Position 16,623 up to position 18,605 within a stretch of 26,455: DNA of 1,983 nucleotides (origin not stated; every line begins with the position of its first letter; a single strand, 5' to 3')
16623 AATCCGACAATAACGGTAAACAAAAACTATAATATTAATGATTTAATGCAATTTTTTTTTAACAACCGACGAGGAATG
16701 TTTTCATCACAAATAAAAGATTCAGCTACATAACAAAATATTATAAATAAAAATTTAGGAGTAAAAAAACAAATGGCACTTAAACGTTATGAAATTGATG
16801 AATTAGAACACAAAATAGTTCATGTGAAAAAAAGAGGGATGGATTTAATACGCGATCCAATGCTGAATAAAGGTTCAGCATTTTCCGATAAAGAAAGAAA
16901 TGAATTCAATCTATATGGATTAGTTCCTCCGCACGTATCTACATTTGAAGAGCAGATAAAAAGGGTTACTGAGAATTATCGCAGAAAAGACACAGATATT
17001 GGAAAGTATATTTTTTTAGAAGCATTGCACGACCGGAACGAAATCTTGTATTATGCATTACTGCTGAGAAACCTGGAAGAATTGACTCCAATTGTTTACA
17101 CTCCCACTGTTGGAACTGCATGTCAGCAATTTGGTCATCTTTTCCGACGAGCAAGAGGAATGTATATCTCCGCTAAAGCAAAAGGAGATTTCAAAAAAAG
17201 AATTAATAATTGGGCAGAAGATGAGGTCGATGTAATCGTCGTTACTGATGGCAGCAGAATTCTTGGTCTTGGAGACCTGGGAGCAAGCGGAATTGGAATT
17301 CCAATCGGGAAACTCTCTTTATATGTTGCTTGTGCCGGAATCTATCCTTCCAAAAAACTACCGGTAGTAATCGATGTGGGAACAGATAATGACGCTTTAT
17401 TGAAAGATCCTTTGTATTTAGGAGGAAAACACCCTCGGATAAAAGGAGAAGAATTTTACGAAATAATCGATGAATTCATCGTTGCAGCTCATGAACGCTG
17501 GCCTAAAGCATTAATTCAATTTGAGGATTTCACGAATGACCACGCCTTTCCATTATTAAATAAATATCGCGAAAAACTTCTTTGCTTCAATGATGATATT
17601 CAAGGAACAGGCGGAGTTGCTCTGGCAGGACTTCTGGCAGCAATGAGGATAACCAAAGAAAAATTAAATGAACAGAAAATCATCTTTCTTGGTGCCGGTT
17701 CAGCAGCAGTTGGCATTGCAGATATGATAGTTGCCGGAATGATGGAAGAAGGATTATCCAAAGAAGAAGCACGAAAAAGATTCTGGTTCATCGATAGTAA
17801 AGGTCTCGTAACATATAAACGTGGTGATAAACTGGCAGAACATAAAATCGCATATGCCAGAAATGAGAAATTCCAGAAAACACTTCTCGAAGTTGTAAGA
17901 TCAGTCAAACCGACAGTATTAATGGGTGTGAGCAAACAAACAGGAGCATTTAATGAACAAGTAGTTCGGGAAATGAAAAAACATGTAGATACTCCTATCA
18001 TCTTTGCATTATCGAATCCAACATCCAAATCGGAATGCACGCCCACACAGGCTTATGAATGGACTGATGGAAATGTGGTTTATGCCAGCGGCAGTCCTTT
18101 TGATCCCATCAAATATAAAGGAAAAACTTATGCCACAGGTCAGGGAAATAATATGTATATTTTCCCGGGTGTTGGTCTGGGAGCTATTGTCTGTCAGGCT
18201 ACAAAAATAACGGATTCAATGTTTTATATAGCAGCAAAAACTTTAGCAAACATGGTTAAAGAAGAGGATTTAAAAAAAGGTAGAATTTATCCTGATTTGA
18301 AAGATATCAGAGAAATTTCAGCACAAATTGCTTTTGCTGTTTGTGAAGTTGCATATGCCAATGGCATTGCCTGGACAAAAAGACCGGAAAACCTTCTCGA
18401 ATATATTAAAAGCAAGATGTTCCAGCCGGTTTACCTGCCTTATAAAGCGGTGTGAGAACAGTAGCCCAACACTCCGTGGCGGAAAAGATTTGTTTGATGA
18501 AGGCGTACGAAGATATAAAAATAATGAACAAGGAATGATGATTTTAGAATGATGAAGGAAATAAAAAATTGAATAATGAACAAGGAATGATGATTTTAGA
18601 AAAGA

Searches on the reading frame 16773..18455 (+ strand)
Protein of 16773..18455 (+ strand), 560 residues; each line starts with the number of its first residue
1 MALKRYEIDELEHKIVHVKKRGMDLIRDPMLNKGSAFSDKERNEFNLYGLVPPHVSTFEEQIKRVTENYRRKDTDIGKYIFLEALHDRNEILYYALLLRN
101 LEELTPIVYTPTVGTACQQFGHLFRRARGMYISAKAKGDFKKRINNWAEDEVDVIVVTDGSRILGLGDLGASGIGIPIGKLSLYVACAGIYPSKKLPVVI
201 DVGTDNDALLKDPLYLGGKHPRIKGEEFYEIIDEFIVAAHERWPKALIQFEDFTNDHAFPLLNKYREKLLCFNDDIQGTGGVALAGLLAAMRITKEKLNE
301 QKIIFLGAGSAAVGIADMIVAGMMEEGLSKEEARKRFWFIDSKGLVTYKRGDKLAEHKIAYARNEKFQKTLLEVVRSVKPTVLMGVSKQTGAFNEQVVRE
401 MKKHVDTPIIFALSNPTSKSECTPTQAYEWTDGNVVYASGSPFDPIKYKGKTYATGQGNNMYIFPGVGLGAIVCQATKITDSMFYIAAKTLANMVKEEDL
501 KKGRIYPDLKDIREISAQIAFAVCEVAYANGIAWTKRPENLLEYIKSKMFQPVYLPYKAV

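Call 4: search_protein_families(library=pfam, proteins=[window:16773-18455:+])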
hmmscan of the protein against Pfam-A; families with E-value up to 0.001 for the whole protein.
window:16773-18455:+ (560 aa): 2 families
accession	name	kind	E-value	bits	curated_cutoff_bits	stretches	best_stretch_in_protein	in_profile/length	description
PF03949.21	Malic_M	-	7.4e-109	363.4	23.5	1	276-528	1-258/258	Malic enzyme, NAD binding domain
PF00390.24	malic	-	3e-72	242.7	23.1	1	86-266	1-182/182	Malic enzyme, N-terminal domain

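Call 41: search_protein_families(library=ncbifam, proteins=[window:16773-18455:+], max_evalue=1e-10)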
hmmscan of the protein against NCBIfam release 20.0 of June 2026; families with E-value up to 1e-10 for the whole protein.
window:16773-18455:+ (560 aa): 3 families
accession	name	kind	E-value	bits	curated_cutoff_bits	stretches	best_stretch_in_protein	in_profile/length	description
NF010052.0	PRK13529.1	subfamily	1.8e-231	769.7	326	1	11-559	7-563/564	oxaloacetate-decarboxylating malate dehydrogenase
NF041582.1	malolactic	exception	1.1e-161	539.2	850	1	25-554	2-536/536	malolactic enzyme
NF009501.0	PRK12861.1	subfamily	3.8e-19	68.2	1178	1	248-499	135-360/764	NADP-dependent malic enzyme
